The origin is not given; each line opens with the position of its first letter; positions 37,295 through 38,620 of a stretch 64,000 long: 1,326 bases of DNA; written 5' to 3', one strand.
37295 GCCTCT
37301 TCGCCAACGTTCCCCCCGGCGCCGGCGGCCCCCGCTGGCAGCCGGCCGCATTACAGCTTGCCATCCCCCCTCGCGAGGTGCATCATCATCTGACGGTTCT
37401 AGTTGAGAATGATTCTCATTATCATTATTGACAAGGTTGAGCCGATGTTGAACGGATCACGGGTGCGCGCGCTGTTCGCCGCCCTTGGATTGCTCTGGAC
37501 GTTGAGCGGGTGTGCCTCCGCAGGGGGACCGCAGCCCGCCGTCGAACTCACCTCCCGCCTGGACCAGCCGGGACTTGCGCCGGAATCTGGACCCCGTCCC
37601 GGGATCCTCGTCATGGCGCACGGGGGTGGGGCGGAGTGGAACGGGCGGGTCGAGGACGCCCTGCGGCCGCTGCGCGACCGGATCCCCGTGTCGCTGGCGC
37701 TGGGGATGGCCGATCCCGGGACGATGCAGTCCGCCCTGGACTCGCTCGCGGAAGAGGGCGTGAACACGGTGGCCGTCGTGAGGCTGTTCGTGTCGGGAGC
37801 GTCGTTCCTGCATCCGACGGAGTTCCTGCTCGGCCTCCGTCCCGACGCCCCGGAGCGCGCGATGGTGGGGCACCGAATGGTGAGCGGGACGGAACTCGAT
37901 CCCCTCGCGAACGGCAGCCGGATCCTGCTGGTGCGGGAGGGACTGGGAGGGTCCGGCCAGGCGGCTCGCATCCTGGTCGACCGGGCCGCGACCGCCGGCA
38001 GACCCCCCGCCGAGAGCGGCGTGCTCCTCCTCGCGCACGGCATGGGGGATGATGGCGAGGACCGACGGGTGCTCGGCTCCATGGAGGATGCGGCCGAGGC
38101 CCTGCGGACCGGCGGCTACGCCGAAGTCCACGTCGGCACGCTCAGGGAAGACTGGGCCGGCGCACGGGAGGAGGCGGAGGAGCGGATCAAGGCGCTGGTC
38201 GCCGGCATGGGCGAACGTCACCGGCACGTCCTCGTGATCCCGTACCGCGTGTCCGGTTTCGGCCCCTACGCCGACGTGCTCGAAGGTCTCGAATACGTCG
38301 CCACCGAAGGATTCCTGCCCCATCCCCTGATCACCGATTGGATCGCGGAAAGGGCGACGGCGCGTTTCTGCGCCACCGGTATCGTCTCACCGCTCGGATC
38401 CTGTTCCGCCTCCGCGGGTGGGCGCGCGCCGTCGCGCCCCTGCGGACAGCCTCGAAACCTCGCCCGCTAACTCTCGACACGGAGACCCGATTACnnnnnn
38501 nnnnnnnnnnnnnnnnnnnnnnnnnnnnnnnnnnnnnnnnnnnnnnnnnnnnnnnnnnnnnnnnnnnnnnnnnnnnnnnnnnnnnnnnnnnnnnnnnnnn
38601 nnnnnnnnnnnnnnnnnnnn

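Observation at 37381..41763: Fur-box-controlled uptake locus: CbiX-type chelatase lipoprotein, HmuY-like lipoprotein, TonB-dependent receptor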

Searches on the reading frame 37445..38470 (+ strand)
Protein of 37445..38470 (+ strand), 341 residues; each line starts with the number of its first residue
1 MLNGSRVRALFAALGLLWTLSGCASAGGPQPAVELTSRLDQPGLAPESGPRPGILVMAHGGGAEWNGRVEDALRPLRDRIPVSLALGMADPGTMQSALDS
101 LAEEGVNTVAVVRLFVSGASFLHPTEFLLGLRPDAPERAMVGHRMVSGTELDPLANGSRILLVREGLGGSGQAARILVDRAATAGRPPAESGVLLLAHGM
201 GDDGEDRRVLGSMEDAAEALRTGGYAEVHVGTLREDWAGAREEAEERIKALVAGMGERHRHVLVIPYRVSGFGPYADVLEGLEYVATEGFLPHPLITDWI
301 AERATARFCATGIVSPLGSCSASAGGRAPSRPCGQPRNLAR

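Call 3: search_protein_families(library=pfam, proteins=[window:37445-38470:+], max_evalue=0.01)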
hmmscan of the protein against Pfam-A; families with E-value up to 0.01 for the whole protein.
window:37445-38470:+ (341 aa): 0 families

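Call 4: search_protein_families(library=ncbifam, proteins=[window:37445-38470:+], max_evalue=0.01)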
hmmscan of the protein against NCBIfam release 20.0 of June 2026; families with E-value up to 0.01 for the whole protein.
window:37445-38470:+ (341 aa): 0 families

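Call 8: search_protein_families(library=pfam, proteins=[window:37445-38470:+], max_evalue=10)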
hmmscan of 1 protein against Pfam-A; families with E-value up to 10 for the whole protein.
window:37445-38470:+ (341 aa): 1 family
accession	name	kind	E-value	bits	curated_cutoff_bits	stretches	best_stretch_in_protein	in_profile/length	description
PF01903.22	CbiX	-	0.036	14.8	22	1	64-119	7-65/106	CbiX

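Call 9: search_solved_structures(query=window:37445-38470:+, max_evalue=10, show_alignments=3)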
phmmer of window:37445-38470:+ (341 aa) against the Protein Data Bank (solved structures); distinct sequences matched with E-value up to 10: 4.
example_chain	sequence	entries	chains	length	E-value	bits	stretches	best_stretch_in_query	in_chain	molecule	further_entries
4zvb_A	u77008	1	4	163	0.11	14.7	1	227-283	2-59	Diguanylate cyclase DosC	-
4zva_A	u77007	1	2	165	0.12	14.6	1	231-283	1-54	Diguanylate cyclase DosC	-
8oh5_C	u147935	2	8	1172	0.38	12.9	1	65-138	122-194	Formate dehydrogenase-O, major subunit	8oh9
9b0x_R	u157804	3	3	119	1.7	10.8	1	227-282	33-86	ATP synthase subunit f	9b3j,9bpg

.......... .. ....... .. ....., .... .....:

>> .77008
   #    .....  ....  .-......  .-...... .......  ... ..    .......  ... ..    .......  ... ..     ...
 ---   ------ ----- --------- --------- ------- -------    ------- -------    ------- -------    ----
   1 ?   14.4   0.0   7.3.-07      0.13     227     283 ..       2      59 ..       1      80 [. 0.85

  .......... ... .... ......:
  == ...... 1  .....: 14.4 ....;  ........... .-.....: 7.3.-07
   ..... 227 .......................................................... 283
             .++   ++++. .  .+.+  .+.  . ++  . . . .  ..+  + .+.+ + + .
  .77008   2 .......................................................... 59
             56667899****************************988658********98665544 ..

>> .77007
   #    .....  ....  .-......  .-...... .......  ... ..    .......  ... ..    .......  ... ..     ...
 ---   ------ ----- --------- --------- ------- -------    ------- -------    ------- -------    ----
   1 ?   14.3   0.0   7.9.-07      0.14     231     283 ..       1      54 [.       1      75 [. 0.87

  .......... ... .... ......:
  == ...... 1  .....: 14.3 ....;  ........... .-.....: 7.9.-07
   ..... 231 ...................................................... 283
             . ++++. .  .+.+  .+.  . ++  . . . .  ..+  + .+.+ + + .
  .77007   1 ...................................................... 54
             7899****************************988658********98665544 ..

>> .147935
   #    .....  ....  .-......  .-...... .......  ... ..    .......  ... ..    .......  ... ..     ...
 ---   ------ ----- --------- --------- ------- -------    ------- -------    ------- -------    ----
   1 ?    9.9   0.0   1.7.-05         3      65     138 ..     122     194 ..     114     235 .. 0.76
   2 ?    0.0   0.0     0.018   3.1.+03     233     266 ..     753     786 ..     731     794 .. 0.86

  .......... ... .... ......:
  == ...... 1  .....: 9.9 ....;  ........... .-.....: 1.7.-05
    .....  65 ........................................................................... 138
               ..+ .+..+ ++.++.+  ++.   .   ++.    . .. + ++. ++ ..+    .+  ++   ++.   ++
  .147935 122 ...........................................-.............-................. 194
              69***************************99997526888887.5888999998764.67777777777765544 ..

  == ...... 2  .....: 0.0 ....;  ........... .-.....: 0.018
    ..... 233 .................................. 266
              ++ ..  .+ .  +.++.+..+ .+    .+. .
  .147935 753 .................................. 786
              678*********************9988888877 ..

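Call 10: find_homologous_proteins(query=window:37445-38470:+)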
Query window:37445-38470:+ (341 aa): 848 proteins with E <= 0.001 among 8000 candidates; the best 120 are listed.
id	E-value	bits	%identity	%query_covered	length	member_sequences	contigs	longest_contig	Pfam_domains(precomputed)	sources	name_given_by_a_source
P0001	3.9e-197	672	91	100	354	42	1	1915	-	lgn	-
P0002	5.8e-188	642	88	100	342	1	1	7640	-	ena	-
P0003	3.1e-181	620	86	99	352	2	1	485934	-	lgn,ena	-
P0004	2.3e-180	617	85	99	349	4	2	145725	-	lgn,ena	-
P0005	1.5e-178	611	85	99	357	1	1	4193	-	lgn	-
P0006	4.5e-177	606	84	98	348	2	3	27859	-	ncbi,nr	ncbi:MAG: hypothetical protein F4164_01395 [Gemmatimonadales bacterium]|nr:hypothetical protein [Gem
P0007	4.7e-176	603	83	100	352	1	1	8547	-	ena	-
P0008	4.8e-175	600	83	98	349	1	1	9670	-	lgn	-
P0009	1.3e-172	592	83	98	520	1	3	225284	-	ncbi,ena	-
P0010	6.9e-172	589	82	98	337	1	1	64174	-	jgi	-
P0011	1.1e-171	588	82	98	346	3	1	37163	-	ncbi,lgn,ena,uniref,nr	ncbi:MAG: hypothetical protein OXI39_00280 [Gemmatimonadota bacterium]|uniref:sirohydrochlorin chela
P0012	2.0e-171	588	84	97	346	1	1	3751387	-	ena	-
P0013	1.8e-170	584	84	97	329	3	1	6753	-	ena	-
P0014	5.3e-169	580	84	97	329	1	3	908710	-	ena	-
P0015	3.7e-168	577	82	99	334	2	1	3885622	-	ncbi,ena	-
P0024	6.0e-111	389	60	91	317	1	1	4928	PF01903.23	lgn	-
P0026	5.2e-110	386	64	82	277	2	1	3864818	-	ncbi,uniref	ncbi:sirohydrochlorin chelatase [Candidatus Palauibacter sp.]|uniref:sirohydrochlorin chelatase n=1 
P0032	1.4e-107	378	63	82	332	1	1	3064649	PF01903.23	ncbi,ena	-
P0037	5.1e-107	376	64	79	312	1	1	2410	PF01903.23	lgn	-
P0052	8.9e-104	365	64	77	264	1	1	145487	PF01903.23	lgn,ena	-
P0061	9.4e-102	359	57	84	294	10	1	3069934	PF01903.23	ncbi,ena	-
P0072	7.9e-100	352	53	93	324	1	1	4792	PF01903.23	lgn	-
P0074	1.2e-99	352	57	92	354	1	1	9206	PF01903.23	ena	-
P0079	3.1e-98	347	61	81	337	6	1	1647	PF01903.23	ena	-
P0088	3.6e-96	340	56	86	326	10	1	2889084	PF01903.23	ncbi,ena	-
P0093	1.8e-95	338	61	75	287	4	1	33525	PF01903.23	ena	-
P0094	2.5e-95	337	55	94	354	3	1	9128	PF01903.23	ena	-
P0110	3.8e-90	320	57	78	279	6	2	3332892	PF01903.23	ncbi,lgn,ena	-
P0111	3.3e-89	317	55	78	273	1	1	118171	PF01903.23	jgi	-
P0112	9.2e-86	306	52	92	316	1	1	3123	PF01903.23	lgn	-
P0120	3.1e-77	278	49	82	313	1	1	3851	-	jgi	jgi:sirohydrochlorin cobaltochelatase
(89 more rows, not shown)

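Call 14: search_solved_structures(query=A1, max_evalue=10, show_alignments=3)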
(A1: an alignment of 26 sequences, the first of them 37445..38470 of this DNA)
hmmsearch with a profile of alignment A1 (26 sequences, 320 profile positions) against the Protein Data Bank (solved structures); distinct sequences matched with E-value up to 10: 5.
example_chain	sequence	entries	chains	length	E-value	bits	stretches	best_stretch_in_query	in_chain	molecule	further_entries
3lyh_A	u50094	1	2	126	0.18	13.7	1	45-111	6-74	Cobalamin (Vitamin B12) biosynthesis CbiX protein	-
8i9t_CS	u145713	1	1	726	0.3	13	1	136-185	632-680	AdoMet-dependent rRNA methyltransferase SPB1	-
8i9v_CS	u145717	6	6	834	0.57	12.1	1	136-185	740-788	AdoMet-dependent rRNA methyltransferase SPB1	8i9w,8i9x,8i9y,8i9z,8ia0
6m25_A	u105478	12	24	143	0.75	11.7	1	83-174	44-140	Sirohydrochlorin cobaltochelatase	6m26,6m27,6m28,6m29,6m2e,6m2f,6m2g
8i56_A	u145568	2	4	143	0.79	11.6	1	83-174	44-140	Sirohydrochlorin cobaltochelatase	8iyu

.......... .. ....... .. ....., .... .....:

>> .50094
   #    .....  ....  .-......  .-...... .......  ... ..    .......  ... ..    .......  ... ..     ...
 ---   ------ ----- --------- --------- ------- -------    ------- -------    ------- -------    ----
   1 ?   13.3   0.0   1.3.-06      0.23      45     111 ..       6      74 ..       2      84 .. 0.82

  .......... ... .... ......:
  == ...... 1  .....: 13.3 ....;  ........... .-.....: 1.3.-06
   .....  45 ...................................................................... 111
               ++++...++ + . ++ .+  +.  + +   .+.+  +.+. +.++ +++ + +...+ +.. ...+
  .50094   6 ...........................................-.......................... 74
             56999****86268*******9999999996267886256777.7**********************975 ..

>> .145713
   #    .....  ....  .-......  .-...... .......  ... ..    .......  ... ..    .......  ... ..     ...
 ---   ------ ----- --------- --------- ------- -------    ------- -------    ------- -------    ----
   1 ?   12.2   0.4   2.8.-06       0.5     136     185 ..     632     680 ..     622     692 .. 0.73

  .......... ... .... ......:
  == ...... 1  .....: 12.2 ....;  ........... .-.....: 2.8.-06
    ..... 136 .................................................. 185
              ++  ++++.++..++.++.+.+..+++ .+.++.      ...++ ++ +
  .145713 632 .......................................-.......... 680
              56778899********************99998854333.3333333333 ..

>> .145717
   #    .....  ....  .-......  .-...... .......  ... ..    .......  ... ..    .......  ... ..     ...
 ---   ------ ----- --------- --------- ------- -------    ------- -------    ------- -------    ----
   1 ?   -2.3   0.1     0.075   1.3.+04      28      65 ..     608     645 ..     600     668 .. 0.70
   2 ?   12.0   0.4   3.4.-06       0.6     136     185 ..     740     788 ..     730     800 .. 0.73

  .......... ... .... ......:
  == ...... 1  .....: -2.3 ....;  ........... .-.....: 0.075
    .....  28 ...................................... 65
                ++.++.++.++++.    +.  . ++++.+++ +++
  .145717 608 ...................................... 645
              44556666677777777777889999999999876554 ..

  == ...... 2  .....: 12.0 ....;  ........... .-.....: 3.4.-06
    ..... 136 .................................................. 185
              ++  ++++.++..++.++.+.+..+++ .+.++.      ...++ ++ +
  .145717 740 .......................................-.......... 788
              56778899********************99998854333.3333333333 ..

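Call 15: find_related_loci(query=A1, collection=genome_contigs, flank=7000)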
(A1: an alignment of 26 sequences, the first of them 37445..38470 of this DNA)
Query A1 (341 aa) in genome_contigs; peptide patterns used: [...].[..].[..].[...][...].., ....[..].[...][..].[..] (x = any residue, [..] = any of these).
297 stretches matched a pattern; 271 encode a relative of the query (tblastn E <= 1e-3); the best 80 are kept; 80 distinct loci.
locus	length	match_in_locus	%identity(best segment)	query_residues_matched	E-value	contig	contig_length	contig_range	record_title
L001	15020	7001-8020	92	1-340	0e+0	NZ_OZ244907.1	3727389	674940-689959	MAG: Candidatus Palauibacter sp. isolate c5de0401-b7dc-4d82-98b5-efbda7d568cc chromosome 1, complete sequence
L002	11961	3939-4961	91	1-341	0e+0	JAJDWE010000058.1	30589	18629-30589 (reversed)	MAG: Gemmatimonadetes bacterium isolate jk18x22bins.97 k141_491962, whole genome shotgun sequence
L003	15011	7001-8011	84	5-341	3e-179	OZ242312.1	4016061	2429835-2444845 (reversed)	MAG: Gemmatimonadota bacterium isolate 199b9089-fb52-4512-a5e9-bc908b5c825e genome assembly, chromosome: 1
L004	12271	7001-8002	84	5-338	5e-177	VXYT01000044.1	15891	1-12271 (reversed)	MAG: Candidatus Palauibacter ramosifaciens isolate SB0670_bin_18 NODE_1687_length_15891_cov_22.637282, whole genome shot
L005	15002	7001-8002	83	5-338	3e-176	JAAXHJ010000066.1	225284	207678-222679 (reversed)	MAG: Candidatus Palauibacter poriticola isolate Plut_88886 unfiltered_Plut_88886_genomic_contig_350904, whole genome sho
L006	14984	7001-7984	81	1-330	7e-168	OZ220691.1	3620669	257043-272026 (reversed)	MAG: Gemmatimonadota bacterium isolate 1766b9ea-3269-4cc1-97f5-695b05480569 genome assembly, chromosome: 1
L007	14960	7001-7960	65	6-325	3e-130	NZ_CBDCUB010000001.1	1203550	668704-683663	MAG: Candidatus Palauibacter sp. isolate cc05a73e-5b7f-4338-bfa9-6e459683daed contig_1, whole genome shotgun sequence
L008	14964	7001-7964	87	1-326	5e-145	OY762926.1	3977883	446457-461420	MAG: Gemmatimonadota bacterium isolate 6e3ee631-f785-49ea-85f7-2f24cfa146af genome assembly, chromosome: 1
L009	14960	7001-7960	65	6-325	1e-126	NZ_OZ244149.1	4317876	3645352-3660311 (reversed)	MAG: Candidatus Palauibacter sp. isolate 0d4ab03e-7888-48a4-aad6-e62ffb5e22cc chromosome 1, complete sequence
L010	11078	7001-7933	55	1-321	1e-113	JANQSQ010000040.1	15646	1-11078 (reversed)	MAG: Rhodothermales bacterium isolate IP30a_bin.15 k99_737960, whole genome shotgun sequence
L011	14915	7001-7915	57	6-320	8e-114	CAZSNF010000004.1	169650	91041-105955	MAG TPA_asm: uncultured Rhodothermales bacterium isolate SRP109090_co2_31 genome assembly, contig: NODE_60_length_169650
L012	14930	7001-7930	55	1-320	1e-111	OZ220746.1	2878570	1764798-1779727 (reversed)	MAG: Rhodothermales bacterium isolate 9cc831bd-bc70-4893-94b0-cd5ea3f684b8 genome assembly, chromosome: 1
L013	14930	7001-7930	54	1-320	1e-110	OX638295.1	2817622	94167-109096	MAG: Rhodothermales bacterium isolate 379627e8-994f-481d-907a-dd5b185e1f88 genome assembly, chromosome: 1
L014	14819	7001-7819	59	48-320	1e-108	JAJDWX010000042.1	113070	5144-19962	MAG: Rhodothermales bacterium isolate jk18x25bins.61 k141_48673, whole genome shotgun sequence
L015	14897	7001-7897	55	12-320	2e-108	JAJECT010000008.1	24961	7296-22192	MAG: Rhodothermales bacterium isolate jk18xAbins.31 k141_1319650, whole genome shotgun sequence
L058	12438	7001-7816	47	53-317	2e-66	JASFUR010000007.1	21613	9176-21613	MAG: Gemmatimonadota bacterium isolate D1105M02metaG_Bin_67 D1105M02metaG_FD_scaffold_377_c1, whole genome shotgun seque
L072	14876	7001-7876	43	51-300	2e-63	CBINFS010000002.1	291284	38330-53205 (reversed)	MAG TPA_asm: uncultured bacterium isolate SRR16817064_binner12_Refined_7 genome assembly, contig: ERZ27394172.7, whole g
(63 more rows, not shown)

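Call 19: predict_structure(alignment_id=A1)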
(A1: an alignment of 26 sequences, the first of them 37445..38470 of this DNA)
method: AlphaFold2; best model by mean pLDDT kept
length: 341 residues; sequences in the alignment: 26
mean_pLDDT: 85.1   pTM: 0.78
mean pLDDT of the five models: 85.1, 84.3, 84.1, 84.0, 83.4
residues with pLDDT >= 90: 241; 70-90: 32; 50-70: 18; < 50: 50
segments of 3 or more residues with pLDDT < 50: 1-4, 19-46, 323-338
pLDDT, mean of each block of 10 residues (from residue 1): 49 51 41 41 54 96 93 98 96 98 98 94 97 95 91 95 95 98 97 94 88 97 98 86 95 98 97 93 97 97 97 93 45 45 49
secondary structure, 60 per line:
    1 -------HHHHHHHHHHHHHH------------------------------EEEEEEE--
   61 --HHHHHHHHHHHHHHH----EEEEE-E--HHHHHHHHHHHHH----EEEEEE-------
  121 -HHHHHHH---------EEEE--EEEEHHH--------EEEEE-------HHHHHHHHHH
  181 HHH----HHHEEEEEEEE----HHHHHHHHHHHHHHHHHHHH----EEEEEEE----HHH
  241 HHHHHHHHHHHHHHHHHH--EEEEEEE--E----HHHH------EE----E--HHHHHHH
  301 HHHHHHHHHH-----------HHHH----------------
elements in order: H8-21 E52-58 H63-77 E82-86 H91-103 E108-113 H122-128 E138-141 E144-147 E159-163 H171-183 E191-198 H203-222 E227-233 H238-258 E261-267 H275-278 H294-310 H322-325

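Call 22: fold_search(model_id=the predicted structure, library=pdb)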
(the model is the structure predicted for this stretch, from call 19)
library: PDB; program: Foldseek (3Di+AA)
matches with E <= 10: 1457; with E <= 0.001: 47
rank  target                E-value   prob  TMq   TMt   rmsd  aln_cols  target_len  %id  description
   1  2jh3_A                2.0e-07  1.00  0.48  0.37   6.8       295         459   18  The crystal structure of DR2241 from Deinococcus radiodurans at 1.9 A resolution reveals a multi-domain protein with s (released 2007-06-19)
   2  5zt9_B                1.8e-06  1.00  0.55  0.72   3.9       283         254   13  SirB from Bacillus subtilis with Ni2+ (released 2019-06-12)
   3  5zt8_B                2.9e-06  1.00  0.56  0.72   4.3       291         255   14  SirB from Bacillus subtilis (released 2019-02-27)
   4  2xvz                  2.9e-06  1.00  0.49  0.61   5.4       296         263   16  Cobalt chelatase CbiK (periplasmatic) from Desulvobrio vulgaris Hildenborough (co-crystallized with cobalt) (released 2010-12-22)
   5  2jh3_D                4.2e-06  1.00  0.48  0.37   6.9       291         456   19  The crystal structure of DR2241 from Deinococcus radiodurans at 1.9 A resolution reveals a multi-domain protein with s (released 2007-06-19)
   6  2xvx                  1.3e-05  1.00  0.48  0.60   5.7       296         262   17  Cobalt chelatase CbiK (periplasmatic) from Desulvobrio vulgaris Hildenborough (Native) (released 2010-12-22)
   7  5zt7_B                1.7e-05  1.00  0.55  0.71   4.1       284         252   14  SirB from Bacillus subtilis with Co2+ (released 2019-02-27)
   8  5zta_B                2.5e-05  1.00  0.55  0.71   4.4       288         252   14  SirB from Bacillus subtilis with Fe3+ (released 2019-06-12)
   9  5zt7_A                5.1e-05  1.00  0.55  0.71   3.9       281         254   12  SirB from Bacillus subtilis with Co2+ (released 2019-02-27)
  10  5zt8_A                5.8e-05  1.00  0.54  0.70   5.9       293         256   13  SirB from Bacillus subtilis (released 2019-02-27)
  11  7x7h_A                1.0e-04  1.00  0.36  0.42   7.4       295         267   13  Crystal structure of Fructose regulator/Histidine phosphocarrier protein complex from Vibrio cholerae (released 2023-03-15)
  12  5hko                  1.1e-04  0.99  0.25  0.26   9.8       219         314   16  Crystal structure of ABC transporter Solute Binding Protein MSMEG_3598 from Mycobacterium smegmatis str. MC2 155, target (released 2016-02-03)
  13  4rs3                  1.5e-04  1.00  0.28  0.30  14.1       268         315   13  Crystal structure of carbohydrate transporter A0QYB3 from Mycobacterium smegmatis str. MC2 155, target EFI-510969, in co (released 2014-11-19)
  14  4ccs                  1.8e-04  1.00  0.46  0.66   4.8       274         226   18  The structure of CbiX, the terminal Enzyme for Biosynthesis of Siroheme in Denitrifying Bacteria (released 2014-04-09)
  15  2wrz_A                2.0e-04  1.00  0.35  0.38   8.5       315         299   14  Crystal structure of an arabinose binding protein with designed serotonin binding site in open, ligand-free state (released 2009-10-13)
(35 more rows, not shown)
